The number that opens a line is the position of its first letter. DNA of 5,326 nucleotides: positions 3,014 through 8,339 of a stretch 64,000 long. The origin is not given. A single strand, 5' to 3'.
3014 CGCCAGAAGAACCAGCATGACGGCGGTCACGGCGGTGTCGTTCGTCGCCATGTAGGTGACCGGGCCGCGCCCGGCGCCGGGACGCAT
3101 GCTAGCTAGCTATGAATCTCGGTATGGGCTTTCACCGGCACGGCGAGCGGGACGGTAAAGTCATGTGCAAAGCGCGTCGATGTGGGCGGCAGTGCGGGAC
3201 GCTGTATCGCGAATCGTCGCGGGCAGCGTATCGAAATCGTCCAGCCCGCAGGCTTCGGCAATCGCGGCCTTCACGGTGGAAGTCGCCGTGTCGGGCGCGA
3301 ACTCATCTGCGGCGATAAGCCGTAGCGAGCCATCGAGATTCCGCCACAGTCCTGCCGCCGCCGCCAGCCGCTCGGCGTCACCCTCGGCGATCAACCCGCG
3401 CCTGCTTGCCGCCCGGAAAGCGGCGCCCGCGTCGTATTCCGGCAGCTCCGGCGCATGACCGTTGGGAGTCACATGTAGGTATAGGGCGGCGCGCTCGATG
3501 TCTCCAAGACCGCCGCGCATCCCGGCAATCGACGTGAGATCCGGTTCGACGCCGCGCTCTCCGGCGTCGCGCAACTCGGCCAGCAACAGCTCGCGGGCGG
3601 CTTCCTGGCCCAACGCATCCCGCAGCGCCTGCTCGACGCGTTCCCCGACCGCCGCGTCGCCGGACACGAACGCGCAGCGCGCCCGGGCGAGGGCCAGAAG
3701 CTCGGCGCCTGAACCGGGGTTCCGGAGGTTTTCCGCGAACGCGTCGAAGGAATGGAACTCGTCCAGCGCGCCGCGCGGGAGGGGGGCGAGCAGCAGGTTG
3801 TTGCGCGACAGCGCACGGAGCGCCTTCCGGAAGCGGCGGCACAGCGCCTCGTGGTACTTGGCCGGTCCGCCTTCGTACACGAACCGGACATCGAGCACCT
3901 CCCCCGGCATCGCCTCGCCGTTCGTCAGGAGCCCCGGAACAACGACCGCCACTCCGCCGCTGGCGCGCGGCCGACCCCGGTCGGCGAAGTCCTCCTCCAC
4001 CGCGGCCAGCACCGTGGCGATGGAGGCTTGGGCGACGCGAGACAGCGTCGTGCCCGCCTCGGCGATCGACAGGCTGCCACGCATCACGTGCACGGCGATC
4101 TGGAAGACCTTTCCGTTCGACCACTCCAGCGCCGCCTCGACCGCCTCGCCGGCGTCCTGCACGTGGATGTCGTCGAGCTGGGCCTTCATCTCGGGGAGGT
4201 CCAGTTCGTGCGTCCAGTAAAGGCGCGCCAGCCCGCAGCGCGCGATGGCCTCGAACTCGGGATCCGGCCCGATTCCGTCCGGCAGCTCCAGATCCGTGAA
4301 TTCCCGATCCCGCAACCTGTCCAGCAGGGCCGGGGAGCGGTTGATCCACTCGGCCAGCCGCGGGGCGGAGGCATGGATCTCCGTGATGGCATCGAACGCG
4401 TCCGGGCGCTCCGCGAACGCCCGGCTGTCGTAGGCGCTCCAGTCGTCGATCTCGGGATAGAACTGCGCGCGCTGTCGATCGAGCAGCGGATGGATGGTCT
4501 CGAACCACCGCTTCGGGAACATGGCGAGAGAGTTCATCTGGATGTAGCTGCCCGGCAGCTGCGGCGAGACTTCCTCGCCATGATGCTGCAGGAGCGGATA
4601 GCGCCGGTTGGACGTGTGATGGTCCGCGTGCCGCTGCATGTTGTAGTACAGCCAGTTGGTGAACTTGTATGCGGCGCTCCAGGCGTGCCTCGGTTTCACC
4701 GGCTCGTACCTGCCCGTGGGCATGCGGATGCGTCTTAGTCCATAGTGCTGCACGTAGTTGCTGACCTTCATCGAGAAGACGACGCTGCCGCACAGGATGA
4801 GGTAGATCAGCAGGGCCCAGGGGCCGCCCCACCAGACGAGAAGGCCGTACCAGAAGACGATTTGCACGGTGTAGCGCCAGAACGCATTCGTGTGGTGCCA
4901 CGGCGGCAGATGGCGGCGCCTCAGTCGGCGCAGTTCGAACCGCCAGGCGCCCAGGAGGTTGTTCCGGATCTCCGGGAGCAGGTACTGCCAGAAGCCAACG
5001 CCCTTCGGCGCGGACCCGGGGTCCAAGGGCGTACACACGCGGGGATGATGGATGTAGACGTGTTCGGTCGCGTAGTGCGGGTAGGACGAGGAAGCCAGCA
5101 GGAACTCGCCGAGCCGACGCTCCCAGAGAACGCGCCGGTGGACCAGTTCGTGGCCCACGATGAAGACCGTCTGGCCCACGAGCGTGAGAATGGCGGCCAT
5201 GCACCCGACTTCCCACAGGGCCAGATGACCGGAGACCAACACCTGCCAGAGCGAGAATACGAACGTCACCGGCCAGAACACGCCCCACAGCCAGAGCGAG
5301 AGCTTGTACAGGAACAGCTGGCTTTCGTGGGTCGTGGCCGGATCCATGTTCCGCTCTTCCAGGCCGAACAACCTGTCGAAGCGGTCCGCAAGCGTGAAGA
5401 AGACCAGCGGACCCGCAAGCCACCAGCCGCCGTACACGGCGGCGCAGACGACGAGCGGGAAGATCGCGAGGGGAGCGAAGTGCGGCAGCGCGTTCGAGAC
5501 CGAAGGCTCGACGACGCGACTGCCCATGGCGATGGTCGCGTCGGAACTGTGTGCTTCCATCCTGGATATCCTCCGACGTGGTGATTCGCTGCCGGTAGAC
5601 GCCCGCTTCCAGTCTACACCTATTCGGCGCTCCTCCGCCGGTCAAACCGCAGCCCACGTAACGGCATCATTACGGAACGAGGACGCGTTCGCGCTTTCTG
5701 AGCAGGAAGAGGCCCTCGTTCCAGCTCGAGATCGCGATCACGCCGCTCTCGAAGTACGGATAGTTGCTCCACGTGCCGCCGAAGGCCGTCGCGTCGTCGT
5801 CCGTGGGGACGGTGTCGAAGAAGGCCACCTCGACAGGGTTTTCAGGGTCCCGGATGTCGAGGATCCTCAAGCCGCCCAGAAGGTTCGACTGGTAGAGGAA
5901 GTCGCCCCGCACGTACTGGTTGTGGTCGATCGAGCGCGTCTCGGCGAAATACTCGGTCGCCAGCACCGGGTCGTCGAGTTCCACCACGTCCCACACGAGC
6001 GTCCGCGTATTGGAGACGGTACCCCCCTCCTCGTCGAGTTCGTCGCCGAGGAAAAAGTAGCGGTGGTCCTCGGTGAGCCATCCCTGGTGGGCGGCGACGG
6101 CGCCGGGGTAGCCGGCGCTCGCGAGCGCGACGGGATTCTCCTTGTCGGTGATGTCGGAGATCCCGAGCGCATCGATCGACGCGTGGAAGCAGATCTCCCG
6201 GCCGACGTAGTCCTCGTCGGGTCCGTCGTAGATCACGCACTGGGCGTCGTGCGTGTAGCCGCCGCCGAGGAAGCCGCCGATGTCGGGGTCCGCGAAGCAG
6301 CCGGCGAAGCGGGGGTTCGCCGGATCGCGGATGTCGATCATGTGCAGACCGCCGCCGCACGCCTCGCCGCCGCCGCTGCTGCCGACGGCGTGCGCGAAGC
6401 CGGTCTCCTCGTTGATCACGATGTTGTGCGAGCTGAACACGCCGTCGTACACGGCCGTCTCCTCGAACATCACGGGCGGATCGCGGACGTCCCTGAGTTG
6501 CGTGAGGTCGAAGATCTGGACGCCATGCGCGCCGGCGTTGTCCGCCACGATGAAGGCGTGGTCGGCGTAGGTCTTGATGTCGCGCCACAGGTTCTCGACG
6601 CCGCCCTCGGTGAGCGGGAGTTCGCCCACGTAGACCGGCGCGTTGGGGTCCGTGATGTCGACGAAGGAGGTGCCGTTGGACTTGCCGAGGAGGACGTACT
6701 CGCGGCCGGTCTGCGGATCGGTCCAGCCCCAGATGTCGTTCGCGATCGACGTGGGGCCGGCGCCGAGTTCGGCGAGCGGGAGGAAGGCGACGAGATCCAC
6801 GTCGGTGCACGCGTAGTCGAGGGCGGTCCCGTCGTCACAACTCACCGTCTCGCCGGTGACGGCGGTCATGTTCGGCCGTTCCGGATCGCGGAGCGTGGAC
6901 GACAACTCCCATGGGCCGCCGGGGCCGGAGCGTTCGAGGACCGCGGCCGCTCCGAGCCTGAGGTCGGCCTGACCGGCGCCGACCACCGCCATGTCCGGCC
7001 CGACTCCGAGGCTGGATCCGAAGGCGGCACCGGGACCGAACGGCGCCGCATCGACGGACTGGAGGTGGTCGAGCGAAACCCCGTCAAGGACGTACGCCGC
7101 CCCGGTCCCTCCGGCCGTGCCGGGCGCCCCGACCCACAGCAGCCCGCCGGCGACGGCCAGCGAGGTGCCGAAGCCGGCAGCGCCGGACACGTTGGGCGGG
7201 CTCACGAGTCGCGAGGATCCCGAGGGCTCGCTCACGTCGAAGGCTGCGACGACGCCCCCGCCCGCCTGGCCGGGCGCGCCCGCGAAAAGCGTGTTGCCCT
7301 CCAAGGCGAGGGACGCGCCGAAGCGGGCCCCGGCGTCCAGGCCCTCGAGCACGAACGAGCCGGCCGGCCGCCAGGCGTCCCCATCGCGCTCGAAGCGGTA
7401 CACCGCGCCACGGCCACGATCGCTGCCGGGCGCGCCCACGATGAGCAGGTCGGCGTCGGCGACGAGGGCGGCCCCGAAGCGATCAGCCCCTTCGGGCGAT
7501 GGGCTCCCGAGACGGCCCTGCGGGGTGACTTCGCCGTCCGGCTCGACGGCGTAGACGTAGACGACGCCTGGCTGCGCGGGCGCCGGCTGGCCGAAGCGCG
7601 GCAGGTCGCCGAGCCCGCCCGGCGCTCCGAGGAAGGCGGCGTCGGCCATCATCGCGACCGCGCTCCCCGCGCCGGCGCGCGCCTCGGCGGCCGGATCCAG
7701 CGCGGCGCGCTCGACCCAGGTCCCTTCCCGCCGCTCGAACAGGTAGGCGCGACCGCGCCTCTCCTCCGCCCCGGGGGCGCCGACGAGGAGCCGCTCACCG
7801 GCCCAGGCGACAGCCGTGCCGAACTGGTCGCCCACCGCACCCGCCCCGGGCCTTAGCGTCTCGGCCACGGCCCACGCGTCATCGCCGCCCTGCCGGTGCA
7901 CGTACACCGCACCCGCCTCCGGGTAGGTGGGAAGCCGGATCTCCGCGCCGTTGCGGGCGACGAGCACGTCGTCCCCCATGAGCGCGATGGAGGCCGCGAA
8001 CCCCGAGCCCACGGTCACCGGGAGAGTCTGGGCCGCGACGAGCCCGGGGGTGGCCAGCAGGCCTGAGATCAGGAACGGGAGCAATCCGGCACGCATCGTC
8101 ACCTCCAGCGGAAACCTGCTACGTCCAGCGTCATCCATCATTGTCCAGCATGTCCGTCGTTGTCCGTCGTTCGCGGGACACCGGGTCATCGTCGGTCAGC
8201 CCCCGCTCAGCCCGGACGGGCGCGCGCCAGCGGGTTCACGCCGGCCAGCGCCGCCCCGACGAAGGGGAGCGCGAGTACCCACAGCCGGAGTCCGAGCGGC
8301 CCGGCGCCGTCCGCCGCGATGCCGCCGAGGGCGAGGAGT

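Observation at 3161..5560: AlkB-like membrane hydroxylase fused to a GlnE-like nucleotidyltransferase-type domain with a DxR in place of the catalytic DxD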

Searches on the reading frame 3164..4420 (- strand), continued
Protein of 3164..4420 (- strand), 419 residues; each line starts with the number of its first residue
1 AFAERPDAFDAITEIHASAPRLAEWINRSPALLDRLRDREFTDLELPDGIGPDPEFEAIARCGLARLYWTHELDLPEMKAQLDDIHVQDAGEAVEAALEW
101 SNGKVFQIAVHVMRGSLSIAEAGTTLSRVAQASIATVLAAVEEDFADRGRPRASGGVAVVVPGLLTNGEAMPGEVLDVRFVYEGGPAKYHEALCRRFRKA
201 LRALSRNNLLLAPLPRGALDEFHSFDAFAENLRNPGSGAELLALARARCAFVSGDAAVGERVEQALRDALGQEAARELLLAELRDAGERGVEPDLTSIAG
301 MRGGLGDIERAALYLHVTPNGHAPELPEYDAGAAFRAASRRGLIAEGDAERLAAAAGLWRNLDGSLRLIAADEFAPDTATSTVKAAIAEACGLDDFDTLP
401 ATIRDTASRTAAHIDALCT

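Call 66: list_cluster_members(proteins=[P0121, P0123, P0127, P0132, P0139, P0140, P0143, P0153, P0169, P0211])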
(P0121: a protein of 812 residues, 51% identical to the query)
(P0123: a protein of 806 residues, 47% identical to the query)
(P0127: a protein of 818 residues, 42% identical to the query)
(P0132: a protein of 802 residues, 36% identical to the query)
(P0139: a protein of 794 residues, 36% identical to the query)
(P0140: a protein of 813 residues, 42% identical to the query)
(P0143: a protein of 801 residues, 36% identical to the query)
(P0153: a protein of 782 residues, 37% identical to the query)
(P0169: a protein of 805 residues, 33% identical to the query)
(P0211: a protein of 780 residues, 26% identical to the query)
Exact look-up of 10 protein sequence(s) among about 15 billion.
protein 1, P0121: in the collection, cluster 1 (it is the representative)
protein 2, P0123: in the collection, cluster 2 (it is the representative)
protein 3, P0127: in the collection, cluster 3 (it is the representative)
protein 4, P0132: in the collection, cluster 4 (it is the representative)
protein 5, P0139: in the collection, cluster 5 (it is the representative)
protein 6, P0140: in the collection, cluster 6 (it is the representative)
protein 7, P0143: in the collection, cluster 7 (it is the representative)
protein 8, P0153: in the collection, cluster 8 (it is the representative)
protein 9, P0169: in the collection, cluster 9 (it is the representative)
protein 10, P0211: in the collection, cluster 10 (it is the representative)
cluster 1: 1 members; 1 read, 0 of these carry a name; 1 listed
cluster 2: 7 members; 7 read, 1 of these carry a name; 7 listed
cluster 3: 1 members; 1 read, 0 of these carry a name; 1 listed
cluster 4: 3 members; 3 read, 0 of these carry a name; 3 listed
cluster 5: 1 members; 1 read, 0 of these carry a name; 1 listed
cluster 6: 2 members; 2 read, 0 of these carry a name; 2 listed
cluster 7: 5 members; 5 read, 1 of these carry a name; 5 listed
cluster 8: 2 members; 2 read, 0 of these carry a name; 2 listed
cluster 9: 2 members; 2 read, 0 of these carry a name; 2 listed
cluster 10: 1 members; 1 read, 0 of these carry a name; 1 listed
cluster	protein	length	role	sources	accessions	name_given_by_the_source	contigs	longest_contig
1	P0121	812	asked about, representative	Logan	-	-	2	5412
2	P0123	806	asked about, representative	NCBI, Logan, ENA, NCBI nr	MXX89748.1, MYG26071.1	MAG: hypothetical protein F4213_08600 [Boseongicola sp. SB0677_bin_26] | hypothetical protein [Boseongicola sp. SB0665_bin_10]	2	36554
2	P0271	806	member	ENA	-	-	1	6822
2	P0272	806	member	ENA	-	-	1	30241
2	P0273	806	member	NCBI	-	-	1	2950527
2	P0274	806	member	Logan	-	-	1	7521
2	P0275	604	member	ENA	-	-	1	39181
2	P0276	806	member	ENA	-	-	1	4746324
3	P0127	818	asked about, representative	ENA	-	-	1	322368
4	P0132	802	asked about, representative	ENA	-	-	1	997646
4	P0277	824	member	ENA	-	-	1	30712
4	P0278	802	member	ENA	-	-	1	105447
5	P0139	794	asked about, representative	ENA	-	-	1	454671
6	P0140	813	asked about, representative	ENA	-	-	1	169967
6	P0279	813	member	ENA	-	-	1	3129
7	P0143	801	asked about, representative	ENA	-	-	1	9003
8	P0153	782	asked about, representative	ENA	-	-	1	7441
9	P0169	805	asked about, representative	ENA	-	-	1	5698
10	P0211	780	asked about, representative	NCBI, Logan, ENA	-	-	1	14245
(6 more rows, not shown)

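Call 67: find_encoding_contigs(protein=P0139, flank=10000, max_places=1)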
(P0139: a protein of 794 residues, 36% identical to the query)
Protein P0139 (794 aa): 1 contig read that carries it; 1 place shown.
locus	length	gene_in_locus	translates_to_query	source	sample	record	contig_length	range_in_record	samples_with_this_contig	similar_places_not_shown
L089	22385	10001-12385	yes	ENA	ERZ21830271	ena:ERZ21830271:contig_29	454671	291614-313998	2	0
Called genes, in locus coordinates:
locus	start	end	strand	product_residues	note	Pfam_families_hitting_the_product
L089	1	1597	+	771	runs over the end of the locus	PF02796:HTH_7 (faint), PF13384:HTH_23 (faint), PF13518:HTH_28 (faint), PF21804:Transposase_29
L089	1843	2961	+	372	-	-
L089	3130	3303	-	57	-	-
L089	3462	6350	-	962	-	PF00664:ABC_membrane, PF00005:ABC_tran, PF02463:SMC_N (faint)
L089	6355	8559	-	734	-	PF03412:Peptidase_C39, PF00664:ABC_membrane, PF00005:ABC_tran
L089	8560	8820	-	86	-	-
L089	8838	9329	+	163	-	-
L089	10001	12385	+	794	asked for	PF00487:FA_desaturase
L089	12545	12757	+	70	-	-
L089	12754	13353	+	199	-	-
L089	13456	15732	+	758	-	PF21084:WHD_DUF4423_like (weak), PF02624:YcaO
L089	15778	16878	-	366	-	-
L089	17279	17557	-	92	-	PF02979:NHase_alpha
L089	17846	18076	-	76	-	-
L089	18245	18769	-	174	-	PF01029:NusB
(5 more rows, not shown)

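Call 68: find_encoding_contigs(protein=P0140, flank=10000, max_places=1)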
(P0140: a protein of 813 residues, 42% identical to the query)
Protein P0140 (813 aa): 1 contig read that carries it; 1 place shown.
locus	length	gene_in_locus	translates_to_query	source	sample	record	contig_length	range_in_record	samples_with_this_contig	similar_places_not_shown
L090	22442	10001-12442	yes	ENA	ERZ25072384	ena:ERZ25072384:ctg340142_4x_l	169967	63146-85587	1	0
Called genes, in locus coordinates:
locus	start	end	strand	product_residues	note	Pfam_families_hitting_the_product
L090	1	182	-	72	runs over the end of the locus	-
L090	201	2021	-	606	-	PF05345:He_PIG, PF03160:Calx-beta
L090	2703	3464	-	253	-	PF00041:fn3 (weak), PF25059:FN3_DSCAM-DSCAML_C (faint), PF00041:fn3, PF16656:Pur_ac_phosph_N (weak)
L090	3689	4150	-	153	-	PF00041:fn3 (weak)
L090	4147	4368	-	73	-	-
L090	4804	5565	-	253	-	-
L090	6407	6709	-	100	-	-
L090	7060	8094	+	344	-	PF13581:HATPase_c_2 (weak), PF02518:HATPase_c, PF00072:Response_reg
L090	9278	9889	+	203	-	-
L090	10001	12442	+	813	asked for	PF00487:FA_desaturase, PF03710:GlnE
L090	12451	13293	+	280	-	PF00149:Metallophos, PF12850:Metallophos_2 (faint)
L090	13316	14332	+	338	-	PF13439:Glyco_transf_4, PF13579:Glyco_trans_4_4, PF00534:Glycos_transf_1, PF13692:Glyco_trans_1_4, PF20706:GT4-conflict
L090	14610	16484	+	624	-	PF00657:Lipase_GDSL, PF03797:Autotransporter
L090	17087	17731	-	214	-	-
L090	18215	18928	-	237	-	-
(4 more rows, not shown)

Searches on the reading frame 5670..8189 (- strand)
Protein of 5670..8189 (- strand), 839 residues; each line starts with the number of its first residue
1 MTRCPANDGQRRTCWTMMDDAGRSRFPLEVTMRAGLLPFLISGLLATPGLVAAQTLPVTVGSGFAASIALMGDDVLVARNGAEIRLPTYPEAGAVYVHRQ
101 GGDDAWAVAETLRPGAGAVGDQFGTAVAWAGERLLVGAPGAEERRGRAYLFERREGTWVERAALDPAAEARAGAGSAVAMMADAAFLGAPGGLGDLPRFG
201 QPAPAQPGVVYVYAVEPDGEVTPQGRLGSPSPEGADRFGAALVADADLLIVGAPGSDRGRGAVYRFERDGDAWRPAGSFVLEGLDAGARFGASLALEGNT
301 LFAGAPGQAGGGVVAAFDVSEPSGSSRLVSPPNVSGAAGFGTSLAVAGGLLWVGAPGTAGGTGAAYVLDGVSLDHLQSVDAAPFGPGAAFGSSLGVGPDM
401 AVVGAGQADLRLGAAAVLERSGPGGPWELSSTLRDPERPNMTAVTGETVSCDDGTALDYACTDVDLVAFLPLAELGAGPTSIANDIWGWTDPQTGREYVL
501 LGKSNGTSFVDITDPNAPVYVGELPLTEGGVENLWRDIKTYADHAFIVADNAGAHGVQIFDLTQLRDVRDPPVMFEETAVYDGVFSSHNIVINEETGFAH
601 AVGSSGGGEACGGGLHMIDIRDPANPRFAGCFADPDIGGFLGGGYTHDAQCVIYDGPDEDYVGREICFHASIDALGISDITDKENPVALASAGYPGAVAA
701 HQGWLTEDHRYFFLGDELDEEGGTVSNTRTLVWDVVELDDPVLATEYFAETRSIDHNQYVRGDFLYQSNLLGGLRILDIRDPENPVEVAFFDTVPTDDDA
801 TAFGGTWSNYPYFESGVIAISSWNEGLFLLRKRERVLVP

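Call 7: search_protein_families(library=pfam, proteins=[window:5670-8189:-], max_evalue=0.001)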
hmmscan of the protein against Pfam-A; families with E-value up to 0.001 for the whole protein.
window:5670-8189:- (839 aa): 2 families
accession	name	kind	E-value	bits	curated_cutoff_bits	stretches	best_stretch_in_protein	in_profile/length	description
PF14312.12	FG-GAP_2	-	4e-22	78.6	23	1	106-151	1-49/49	FG-GAP repeat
PF08309.17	LVIVD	-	7.9e-05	22.4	20.2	0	760-793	9-42/42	LVIVD repeat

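Call 74: search_protein_families(library=ncbifam, proteins=[window:5670-8189:-], max_evalue=0.001)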
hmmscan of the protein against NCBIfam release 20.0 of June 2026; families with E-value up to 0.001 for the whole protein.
window:5670-8189:- (839 aa): 1 family
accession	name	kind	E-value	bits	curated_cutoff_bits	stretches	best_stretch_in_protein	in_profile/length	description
TIGR04312.1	choice_anch_B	subfamily_domain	4.2e-132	440.8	100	1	450-832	1-364/364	choice-of-anchor B family protein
